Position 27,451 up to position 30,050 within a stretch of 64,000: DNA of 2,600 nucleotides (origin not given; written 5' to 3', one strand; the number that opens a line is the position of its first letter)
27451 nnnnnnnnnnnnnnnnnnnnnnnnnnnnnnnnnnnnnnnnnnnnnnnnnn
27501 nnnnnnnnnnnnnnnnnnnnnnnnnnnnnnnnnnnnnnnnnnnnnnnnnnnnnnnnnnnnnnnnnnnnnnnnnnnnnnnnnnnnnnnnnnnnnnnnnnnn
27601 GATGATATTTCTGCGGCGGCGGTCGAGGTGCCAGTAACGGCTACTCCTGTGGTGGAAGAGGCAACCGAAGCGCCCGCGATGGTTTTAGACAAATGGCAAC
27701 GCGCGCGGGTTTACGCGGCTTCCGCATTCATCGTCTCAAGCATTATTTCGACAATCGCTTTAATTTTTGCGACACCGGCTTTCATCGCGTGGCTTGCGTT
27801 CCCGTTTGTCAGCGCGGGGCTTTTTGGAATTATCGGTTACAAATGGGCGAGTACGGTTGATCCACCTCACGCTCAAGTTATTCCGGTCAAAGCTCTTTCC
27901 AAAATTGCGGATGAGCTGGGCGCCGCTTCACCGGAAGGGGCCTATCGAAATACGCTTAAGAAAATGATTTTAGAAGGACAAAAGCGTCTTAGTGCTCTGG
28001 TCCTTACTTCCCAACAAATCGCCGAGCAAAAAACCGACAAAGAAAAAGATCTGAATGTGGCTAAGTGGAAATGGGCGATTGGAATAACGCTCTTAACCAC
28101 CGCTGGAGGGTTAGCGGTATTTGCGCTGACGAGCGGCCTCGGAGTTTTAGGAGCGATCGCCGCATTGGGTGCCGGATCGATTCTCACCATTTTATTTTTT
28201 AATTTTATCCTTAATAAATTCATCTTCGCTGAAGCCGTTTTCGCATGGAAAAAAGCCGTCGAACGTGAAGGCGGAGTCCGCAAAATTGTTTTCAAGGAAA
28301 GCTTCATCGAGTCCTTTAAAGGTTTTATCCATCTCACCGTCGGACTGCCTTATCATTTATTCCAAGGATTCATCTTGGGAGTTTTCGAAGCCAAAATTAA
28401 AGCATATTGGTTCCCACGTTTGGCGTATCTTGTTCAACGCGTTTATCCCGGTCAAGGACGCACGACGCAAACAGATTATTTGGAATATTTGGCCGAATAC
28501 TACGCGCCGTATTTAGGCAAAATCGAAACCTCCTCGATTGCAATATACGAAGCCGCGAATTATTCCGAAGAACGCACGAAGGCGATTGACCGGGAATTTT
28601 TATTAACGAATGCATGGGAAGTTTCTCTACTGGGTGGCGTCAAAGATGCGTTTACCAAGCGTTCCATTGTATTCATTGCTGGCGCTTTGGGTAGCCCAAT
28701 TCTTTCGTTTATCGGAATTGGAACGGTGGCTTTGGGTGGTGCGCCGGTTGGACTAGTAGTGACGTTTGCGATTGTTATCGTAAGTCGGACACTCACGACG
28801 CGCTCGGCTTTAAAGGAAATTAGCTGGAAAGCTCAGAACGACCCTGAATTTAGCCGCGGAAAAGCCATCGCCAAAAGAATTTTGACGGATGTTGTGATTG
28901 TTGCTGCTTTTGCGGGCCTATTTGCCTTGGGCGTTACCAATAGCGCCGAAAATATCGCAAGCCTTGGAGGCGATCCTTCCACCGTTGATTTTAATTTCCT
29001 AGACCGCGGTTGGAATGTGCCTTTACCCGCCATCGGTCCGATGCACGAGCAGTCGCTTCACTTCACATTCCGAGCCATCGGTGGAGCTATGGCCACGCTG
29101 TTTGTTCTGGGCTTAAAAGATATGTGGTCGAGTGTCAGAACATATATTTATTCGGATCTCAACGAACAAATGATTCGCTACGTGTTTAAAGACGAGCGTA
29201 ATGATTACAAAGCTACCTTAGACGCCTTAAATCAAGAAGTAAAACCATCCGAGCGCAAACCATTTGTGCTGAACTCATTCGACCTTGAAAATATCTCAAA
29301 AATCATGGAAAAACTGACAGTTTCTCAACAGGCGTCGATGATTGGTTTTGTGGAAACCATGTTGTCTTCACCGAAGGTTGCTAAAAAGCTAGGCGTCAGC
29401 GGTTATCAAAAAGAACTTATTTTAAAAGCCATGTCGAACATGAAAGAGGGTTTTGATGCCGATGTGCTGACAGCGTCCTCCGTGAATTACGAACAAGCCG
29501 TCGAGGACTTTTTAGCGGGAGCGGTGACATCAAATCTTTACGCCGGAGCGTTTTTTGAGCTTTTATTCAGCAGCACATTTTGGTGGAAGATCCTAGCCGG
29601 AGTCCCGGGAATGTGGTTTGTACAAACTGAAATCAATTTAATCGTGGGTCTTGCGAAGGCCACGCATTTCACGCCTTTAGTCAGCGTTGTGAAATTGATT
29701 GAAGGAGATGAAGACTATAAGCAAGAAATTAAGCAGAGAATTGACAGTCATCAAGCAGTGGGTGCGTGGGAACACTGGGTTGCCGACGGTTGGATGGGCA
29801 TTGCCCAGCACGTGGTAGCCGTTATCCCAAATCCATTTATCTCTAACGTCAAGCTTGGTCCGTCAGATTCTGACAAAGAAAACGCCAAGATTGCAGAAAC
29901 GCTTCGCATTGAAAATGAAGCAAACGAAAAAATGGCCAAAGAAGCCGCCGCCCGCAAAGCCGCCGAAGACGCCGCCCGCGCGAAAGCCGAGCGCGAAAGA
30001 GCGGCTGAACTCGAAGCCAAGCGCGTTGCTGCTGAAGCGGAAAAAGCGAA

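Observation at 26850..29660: PP2C Ser/Thr phosphatase domain fused directly to a polytopic membrane module inside a 13-kaa protein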

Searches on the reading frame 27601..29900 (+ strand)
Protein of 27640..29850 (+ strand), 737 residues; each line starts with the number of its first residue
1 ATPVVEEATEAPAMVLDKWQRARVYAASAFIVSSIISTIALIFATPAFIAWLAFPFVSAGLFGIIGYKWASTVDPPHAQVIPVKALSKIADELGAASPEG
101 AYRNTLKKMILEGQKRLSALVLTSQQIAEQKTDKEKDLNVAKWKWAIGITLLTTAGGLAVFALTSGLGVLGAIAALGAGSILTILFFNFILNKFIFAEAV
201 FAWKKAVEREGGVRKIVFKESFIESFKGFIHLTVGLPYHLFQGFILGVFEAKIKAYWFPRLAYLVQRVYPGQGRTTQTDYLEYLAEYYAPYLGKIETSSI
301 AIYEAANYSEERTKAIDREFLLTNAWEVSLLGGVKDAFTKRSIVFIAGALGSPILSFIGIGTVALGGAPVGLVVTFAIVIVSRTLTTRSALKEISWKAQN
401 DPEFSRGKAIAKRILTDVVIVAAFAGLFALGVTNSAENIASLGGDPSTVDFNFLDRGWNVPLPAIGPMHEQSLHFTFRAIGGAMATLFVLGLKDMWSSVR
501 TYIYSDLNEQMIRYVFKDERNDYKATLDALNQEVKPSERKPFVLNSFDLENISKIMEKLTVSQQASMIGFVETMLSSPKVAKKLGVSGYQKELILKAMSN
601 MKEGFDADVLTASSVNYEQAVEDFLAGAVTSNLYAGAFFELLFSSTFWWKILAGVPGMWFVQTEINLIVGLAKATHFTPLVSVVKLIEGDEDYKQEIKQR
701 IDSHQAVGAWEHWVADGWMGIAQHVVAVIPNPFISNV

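Call 5: search_protein_families(library=pfam, proteins=[window:27601-29900:+], max_evalue=0.01)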
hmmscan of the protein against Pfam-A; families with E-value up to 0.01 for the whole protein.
window:27601-29900:+ (766 aa): 0 families

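Call 26: search_protein_representatives(protein=window:27640-29850:+)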
Query: 737 residues. Proteins with E-value up to 0.001 (for the whole library): 6; up to 1e-10: 3; up to 1e-30: 2. The best 6 are listed.
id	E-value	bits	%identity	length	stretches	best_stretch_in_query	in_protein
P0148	2.9e-65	237.9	35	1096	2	16-499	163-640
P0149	2.1e-49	185.5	32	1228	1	18-688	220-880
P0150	1.4e-12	63.8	27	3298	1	158-733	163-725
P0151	1.8e-09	53.5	28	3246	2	634-699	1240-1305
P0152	2.7e-06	43.0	38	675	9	58-86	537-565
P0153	2.2e-04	36.7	33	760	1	652-723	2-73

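Call 28: search_protein_families(library=pfam, proteins=[P0148, P0149, P0150, P0151], max_evalue=0.01)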
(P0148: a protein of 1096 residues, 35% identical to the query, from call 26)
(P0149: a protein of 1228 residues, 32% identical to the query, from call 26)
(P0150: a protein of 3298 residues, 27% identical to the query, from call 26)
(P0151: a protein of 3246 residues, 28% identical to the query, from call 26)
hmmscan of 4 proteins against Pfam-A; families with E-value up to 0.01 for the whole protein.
P0148 (1096 aa): 0 families

P0149 (1228 aa): 0 families

P0150 (3298 aa): 0 families

P0151 (3246 aa): 0 families

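Call 32: find_homologous_proteins(query=A2, max_evalue=0.001)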
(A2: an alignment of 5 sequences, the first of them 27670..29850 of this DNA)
Query A2 (5 sequences): 8000 candidates shared short words with the query, none scored E <= 0.001.

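Call 33: find_encoding_contigs(protein=P0148, flank=10000, max_places=3)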
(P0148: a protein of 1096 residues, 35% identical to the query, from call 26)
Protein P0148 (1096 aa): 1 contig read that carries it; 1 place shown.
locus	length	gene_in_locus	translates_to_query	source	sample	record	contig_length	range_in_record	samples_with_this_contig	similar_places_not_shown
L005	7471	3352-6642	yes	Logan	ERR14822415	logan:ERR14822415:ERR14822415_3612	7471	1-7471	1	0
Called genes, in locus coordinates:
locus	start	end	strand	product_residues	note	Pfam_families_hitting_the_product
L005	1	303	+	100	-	?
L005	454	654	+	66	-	-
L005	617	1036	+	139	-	PF10130:PIN_2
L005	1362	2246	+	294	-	-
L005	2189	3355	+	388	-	-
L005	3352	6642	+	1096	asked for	-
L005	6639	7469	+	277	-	?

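Call 34: find_encoding_contigs(protein=P0151, flank=10000, max_places=3)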
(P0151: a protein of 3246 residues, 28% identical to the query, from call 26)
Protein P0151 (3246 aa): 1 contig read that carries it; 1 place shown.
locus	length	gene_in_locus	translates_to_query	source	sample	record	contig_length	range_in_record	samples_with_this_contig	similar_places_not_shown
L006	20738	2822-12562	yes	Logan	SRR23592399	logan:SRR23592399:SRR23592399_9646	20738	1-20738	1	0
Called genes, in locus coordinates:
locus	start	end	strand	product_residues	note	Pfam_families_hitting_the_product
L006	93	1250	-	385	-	PF13506:Glyco_transf_21, PF00535:Glycos_transf_2, PF10111:Glyco_tranf_2_2 (faint), PF13641:Glyco_tranf_2_3, PF13632:Glyco_trans_2_3 (weak)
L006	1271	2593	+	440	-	-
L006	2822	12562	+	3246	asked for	-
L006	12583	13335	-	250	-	PF00106:adh_short, PF08659:KR, PF13561:adh_short_C2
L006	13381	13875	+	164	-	PF07977:FabA, PF22818:ApeI-like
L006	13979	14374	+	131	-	PF00550:PP-binding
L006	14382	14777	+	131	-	PF01648:ACPS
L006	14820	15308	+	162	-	PF07977:FabA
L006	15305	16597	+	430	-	PF00109:ketoacyl-synt, PF02801:Ketoacyl-synt_C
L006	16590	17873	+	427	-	PF00109:ketoacyl-synt, PF02801:Ketoacyl-synt_C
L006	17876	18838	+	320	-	PF00561:Abhydrolase_1 (faint)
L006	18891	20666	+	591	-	PF03460:NIR_SIR_ferr, PF01077:NIR_SIR, PF03460:NIR_SIR_ferr, PF01077:NIR_SIR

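Call 47: predict_structure(alignment_id=A2)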
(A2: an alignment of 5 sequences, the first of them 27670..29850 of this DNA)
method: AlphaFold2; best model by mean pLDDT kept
length: 727 residues; sequences in the alignment: 5
mean_pLDDT: 41.8   pTM: 0.25
mean pLDDT of the five models: 41.8, 41.4, 38.3, 36.8, 34.9
residues with pLDDT >= 90: 0; 70-90: 34; 50-70: 129; < 50: 564
segments of 3 or more residues with pLDDT < 50: 1-198, 200-476, 509-511, 523-537, 619-625, 642-674, 676-679, 708-727
pLDDT, mean of each block of 10 residues (from residue 1): 38 43 42 37 43 44 33 33 36 43 43 37 33 31 31 28 28 31 32 42 36 33 32 34 41 39 36 39 36 41 40 30 28 30 27 28 34 34 35 35 35 30 29 31 27 26 36 49 53 55 54 53 44 48 63 70 70 63 75 70 61 55 49 51 44 46 45 50 66 59 53 38 32
secondary structure, 60 per line:
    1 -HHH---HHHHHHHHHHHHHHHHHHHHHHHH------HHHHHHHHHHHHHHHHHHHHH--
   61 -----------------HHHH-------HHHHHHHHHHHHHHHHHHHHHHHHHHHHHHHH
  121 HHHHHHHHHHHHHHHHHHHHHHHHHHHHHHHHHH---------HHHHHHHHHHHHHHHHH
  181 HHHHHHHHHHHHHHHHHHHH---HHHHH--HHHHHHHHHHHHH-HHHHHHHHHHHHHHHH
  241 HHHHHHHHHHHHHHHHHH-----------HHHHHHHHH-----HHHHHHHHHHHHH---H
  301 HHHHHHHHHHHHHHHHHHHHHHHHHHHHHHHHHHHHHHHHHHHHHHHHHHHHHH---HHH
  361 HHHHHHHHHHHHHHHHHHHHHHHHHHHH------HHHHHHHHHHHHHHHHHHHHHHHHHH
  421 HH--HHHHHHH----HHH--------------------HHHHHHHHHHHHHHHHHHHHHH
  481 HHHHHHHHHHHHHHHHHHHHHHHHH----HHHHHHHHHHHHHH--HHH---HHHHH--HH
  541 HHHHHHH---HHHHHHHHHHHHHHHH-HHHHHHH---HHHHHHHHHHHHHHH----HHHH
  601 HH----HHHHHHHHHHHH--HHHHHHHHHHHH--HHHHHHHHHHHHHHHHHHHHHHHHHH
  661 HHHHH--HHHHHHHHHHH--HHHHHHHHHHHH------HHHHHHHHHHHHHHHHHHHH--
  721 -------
elements in order (helices of 4 or more, strands of 3 or more residues): H8-31 H38-58 H78-81 H89-154 H164-200 H204-208 H211-223 H225-258 H270-278 H284-296 H300-354 H358-388 H395-422 H425-431 H459-505 H510-523 H532-536 H539-547 H551-566 H568-574 H578-592 H597-602 H607-618 H621-632 H635-665 H668-678 H681-692 H699-718

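Call 58: find_related_loci(query=A2, collection=metagenome_contigs, flank=10000)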
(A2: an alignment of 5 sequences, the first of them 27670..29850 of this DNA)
Query A2 (727 aa) in metagenome_contigs; peptide patterns used: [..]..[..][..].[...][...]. (x = any residue, [..] = any of these).
71 stretches matched a pattern; 1 encode a relative of the query (tblastn E <= 1e-3); 1 distinct loci.
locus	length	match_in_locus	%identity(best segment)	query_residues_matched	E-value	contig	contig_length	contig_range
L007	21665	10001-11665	23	216-715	1e-23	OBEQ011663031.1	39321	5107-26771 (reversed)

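Call 73: search_solved_structures(query=A2, max_evalue=1)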
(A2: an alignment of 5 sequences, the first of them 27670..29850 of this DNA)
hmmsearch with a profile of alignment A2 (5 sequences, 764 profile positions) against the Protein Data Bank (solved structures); distinct sequences matched with E-value up to 1: 1.
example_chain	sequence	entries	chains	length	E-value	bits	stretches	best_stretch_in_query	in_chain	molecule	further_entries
1g5z_A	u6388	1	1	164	0.53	11.8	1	40-150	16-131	OUTER SURFACE PROTEIN C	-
